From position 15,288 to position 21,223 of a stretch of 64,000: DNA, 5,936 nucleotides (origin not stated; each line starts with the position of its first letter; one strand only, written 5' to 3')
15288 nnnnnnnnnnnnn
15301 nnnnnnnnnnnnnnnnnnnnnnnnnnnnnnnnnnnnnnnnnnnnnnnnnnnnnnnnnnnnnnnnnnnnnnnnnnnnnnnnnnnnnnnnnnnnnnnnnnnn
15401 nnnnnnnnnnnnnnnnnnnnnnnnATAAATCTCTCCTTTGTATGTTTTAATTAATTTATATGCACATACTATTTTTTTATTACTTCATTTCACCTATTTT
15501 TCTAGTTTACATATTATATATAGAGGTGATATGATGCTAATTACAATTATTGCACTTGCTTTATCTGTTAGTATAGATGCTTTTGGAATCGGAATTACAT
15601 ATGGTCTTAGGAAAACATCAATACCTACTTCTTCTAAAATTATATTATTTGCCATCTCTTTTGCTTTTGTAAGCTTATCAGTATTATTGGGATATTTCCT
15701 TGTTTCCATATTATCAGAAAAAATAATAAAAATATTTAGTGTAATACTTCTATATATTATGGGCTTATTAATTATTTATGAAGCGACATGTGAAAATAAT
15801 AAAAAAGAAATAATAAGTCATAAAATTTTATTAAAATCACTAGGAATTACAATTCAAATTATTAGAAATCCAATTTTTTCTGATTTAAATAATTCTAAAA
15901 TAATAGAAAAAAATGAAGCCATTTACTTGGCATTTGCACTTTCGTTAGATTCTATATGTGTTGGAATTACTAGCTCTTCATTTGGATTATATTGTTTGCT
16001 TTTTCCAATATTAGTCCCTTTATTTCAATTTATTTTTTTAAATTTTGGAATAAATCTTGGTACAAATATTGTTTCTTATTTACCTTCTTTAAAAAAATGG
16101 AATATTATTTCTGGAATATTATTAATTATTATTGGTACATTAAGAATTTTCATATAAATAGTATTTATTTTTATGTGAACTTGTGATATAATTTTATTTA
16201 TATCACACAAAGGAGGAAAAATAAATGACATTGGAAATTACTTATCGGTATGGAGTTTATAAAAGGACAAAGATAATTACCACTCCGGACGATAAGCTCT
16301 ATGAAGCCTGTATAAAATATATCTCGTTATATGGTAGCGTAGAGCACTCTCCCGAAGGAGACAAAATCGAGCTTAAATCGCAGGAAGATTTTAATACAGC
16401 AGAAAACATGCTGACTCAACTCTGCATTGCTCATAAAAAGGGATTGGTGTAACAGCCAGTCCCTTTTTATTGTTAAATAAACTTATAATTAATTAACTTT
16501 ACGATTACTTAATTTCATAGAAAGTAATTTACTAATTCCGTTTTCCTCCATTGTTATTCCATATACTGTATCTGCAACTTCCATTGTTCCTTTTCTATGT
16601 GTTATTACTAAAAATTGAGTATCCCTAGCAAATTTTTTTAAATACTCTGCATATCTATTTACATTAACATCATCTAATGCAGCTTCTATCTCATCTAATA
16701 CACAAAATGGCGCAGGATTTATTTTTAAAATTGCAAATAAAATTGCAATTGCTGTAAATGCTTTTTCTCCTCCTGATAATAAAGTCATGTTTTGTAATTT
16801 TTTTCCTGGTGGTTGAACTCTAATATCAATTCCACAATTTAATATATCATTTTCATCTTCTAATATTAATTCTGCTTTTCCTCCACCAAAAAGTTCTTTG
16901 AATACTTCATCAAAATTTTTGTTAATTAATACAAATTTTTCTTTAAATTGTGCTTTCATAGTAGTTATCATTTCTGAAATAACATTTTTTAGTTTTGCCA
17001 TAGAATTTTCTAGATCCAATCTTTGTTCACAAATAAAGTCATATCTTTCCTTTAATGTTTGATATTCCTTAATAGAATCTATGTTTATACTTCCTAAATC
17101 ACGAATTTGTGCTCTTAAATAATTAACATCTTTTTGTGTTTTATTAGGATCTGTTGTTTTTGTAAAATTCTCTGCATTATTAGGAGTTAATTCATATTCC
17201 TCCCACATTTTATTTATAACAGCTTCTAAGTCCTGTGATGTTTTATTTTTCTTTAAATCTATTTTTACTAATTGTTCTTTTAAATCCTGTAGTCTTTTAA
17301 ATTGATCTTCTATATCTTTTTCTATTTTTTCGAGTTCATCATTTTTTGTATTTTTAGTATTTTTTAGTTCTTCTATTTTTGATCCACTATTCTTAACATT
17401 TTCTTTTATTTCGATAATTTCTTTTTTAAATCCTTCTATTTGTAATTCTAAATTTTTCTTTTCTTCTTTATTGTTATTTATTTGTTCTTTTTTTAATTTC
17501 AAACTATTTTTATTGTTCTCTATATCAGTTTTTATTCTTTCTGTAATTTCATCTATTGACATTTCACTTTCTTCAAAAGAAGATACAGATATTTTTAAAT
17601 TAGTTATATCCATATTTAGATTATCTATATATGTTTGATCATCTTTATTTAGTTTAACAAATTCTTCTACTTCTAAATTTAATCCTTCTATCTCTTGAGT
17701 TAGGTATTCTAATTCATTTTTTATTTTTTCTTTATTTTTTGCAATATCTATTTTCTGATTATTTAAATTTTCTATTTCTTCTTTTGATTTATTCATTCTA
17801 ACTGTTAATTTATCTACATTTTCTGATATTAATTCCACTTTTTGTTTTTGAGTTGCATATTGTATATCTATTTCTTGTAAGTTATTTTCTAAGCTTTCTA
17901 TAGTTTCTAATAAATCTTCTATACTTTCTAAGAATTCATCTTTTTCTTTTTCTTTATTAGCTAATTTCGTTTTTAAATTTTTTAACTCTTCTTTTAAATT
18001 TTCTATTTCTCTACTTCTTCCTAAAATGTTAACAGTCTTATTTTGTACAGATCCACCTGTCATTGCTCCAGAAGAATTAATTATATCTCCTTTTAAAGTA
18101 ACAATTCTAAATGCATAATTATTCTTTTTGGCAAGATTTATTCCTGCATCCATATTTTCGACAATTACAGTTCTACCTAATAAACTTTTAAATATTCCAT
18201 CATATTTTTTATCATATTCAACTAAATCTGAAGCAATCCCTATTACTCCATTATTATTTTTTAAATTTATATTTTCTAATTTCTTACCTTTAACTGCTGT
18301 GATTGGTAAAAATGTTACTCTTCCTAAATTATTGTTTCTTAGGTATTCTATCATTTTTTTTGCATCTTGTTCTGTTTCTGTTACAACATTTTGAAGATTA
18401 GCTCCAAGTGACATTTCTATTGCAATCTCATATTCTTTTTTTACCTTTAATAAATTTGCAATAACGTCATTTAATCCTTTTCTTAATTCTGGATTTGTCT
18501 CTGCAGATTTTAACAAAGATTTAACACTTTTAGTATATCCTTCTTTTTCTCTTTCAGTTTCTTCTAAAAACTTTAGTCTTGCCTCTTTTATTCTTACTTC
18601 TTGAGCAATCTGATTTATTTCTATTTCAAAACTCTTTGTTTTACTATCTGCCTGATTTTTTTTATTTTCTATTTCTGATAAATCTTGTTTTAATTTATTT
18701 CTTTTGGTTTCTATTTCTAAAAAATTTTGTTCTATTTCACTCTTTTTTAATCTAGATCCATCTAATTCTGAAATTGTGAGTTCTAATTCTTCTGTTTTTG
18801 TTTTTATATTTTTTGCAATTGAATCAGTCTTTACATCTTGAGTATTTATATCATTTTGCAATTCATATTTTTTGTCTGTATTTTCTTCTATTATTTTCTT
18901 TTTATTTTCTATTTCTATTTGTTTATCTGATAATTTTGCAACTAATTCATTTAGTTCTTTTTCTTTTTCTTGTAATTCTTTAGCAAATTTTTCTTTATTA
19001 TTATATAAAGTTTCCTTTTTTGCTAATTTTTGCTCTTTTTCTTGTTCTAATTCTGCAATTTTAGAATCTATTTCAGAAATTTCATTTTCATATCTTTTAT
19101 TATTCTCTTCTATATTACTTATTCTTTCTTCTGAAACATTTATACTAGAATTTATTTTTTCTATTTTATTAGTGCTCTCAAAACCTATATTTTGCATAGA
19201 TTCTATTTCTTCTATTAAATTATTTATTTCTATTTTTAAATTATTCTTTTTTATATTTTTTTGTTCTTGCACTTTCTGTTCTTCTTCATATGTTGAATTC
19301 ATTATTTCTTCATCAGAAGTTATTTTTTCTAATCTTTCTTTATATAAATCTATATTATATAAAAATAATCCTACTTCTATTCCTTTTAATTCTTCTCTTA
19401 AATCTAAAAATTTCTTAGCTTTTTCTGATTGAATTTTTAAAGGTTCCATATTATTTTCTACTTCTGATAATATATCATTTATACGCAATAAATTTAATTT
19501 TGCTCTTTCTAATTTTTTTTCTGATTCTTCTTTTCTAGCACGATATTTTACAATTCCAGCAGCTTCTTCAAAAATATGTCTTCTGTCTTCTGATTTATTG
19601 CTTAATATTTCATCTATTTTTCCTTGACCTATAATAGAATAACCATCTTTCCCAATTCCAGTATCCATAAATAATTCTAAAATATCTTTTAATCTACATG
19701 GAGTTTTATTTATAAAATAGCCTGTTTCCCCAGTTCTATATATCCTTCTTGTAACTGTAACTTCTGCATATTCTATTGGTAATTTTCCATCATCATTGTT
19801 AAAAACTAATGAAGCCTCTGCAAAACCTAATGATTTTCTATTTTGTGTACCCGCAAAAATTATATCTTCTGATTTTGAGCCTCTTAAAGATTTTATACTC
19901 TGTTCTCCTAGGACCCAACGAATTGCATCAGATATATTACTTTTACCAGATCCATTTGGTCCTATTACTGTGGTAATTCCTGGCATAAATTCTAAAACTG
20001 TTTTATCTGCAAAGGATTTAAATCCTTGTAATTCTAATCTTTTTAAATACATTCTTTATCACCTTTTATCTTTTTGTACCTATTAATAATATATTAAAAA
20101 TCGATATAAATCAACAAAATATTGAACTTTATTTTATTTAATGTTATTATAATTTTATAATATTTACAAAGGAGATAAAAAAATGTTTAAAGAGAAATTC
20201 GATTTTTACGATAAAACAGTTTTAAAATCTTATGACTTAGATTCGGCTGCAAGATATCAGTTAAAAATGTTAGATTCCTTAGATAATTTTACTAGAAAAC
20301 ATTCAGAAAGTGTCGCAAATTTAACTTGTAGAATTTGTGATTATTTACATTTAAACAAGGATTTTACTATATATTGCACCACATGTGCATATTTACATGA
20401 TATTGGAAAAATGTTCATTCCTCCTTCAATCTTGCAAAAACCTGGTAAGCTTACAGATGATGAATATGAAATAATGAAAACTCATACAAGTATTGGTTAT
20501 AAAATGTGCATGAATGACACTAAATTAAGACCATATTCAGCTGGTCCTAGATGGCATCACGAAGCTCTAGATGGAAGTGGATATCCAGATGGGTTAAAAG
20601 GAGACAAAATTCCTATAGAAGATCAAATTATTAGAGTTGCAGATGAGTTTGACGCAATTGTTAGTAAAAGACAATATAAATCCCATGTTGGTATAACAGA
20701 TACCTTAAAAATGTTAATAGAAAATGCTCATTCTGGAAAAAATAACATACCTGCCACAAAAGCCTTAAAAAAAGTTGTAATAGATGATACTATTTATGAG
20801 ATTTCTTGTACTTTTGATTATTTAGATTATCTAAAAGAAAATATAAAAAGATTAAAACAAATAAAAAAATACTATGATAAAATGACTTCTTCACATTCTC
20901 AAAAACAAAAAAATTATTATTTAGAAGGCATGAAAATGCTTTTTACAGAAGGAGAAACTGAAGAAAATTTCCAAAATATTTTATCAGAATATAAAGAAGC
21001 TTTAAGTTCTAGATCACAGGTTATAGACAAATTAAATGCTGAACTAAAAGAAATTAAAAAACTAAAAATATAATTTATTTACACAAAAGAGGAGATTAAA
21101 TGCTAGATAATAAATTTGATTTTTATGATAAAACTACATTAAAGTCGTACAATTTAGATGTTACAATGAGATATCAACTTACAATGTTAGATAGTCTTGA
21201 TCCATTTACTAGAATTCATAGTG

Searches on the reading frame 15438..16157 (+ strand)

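Call 27: search_protein_families(library=pfam, proteins=[window:15438-16157:+])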
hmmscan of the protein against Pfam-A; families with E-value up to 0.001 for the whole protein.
window:15438-16157:+ (239 aa): 1 family
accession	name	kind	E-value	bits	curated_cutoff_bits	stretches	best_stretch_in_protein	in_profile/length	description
PF02659.21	Mntp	-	1.8e-13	51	24.4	2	98-234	41-149/152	Putative manganese efflux pump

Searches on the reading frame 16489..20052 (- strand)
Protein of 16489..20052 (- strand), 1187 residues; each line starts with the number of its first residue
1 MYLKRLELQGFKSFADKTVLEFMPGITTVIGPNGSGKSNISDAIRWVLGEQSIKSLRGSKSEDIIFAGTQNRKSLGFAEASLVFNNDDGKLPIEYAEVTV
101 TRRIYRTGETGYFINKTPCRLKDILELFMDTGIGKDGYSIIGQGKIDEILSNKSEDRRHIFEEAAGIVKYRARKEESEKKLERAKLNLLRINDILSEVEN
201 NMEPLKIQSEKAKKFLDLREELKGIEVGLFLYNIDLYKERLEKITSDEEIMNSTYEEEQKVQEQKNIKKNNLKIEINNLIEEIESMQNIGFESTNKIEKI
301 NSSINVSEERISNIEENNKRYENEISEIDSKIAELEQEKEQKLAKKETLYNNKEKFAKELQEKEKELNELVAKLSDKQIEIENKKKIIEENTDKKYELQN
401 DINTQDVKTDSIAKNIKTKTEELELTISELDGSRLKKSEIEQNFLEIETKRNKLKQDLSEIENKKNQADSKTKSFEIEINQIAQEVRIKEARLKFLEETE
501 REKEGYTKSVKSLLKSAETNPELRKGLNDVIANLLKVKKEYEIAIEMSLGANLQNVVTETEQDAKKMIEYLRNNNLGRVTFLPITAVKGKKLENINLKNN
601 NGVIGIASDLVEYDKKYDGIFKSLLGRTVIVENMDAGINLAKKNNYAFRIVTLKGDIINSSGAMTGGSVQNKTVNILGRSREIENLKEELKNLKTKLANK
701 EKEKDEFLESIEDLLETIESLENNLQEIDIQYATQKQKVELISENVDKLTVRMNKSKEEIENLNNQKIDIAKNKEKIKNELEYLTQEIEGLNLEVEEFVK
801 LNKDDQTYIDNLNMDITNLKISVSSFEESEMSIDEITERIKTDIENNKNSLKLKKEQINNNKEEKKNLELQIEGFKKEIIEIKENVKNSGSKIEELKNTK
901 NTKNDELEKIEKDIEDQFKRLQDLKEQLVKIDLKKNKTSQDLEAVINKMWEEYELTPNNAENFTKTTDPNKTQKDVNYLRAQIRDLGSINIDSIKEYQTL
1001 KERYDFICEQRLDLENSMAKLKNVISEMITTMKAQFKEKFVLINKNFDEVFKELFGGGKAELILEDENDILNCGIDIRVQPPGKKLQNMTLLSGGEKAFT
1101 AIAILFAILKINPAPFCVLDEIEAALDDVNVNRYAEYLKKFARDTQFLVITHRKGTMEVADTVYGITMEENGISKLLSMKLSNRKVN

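Call 27: search_protein_families(library=pfam, proteins=[window:16489-20052:-])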
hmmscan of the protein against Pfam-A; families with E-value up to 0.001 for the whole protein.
window:16489-20052:- (1187 aa): 5 families
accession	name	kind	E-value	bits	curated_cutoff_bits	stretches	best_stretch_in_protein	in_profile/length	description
PF02463.25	SMC_N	-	3.3e-55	187.3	40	1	2-1175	1-220/220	RecF/RecN/SMC N terminal domain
PF06470.18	SMC_hinge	-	3.3e-32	111.7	22.5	1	525-641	2-116/116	SMC proteins Flexible Hinge Domain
PF13476.12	AAA_23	-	1.6e-15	58.8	27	1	5-284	1-201/201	AAA domain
PF13304.12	AAA_21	-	1.1e-05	26.2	27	1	26-99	1-65/304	AAA domain, putative AbiEii toxin, Type IV TA system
PF13555.12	AAA_29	-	1.5e-05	25.1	27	1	3-48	1-46/61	P-loop containing region of AAA domain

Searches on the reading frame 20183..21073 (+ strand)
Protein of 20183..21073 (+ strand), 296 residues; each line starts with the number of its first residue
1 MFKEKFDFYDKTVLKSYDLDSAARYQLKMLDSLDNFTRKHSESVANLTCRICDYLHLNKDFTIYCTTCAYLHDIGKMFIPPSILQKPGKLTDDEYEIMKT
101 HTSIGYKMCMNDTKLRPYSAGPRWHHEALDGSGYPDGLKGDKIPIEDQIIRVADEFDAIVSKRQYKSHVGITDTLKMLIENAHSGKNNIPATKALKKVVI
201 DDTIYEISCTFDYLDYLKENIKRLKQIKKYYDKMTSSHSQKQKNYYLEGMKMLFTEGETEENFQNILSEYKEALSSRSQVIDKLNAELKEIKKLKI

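Call 27: search_protein_families(library=pfam, proteins=[window:20183-21073:+])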
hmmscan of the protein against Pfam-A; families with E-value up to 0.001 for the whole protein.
window:20183-21073:+ (296 aa): 2 families
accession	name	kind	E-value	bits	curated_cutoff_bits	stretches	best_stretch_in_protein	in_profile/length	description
PF13487.12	HD_5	-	4.2e-29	101.9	27.2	1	28-183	5-163/170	HD domain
PF01966.28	HD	-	1.4e-16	61.2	22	1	39-158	3-115/116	HD domain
